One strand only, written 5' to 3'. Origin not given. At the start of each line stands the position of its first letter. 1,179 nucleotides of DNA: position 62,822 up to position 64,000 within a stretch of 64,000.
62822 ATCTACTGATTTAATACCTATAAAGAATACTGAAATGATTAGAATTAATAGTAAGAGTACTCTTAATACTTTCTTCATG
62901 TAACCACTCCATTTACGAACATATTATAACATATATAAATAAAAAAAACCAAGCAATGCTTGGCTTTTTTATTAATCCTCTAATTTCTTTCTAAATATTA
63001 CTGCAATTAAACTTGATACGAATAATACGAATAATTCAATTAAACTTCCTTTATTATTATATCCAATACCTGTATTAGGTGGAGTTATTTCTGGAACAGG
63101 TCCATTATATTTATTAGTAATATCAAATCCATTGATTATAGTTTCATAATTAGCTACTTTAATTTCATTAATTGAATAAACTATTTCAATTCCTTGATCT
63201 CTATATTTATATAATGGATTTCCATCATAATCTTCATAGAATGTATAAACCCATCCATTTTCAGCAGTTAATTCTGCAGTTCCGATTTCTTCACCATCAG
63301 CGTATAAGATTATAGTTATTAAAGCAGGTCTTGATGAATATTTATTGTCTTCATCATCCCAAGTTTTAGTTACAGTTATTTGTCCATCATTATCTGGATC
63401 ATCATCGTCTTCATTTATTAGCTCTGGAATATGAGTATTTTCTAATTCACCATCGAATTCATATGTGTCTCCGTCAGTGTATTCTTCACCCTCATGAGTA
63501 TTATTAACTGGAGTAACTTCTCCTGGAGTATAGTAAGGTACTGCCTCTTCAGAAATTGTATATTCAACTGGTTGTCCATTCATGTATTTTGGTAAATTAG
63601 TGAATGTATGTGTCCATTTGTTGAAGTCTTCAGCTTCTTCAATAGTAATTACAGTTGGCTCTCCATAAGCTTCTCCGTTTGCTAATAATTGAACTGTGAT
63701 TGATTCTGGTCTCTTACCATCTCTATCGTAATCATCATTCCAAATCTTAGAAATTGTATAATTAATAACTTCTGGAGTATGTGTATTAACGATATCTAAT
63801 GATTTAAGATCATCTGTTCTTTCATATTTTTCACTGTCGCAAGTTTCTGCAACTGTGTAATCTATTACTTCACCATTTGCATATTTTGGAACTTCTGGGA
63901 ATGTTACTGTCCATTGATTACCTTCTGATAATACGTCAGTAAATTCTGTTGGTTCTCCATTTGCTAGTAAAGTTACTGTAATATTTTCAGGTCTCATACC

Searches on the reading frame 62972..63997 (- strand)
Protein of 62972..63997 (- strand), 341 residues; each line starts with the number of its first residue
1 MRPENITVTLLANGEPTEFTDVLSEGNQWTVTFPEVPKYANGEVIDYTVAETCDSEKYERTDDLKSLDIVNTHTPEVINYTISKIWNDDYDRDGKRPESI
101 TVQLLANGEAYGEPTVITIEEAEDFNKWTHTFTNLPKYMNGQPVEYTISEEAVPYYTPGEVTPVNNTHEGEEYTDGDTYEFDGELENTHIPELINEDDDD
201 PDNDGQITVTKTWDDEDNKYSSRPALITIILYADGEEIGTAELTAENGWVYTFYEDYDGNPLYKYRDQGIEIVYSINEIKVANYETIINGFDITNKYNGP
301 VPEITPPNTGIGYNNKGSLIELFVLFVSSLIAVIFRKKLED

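Call 9: search_protein_families(library=pfam, proteins=[window:62972-63997:-], max_evalue=0.01)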
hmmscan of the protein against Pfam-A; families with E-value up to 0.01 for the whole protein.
window:62972-63997:- (341 aa): 1 family
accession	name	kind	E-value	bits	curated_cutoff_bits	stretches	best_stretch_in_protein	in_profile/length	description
PF05738.19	Cna_B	-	3.4e-58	194.5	22.3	3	81-158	2-75/87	Cna protein B-type domain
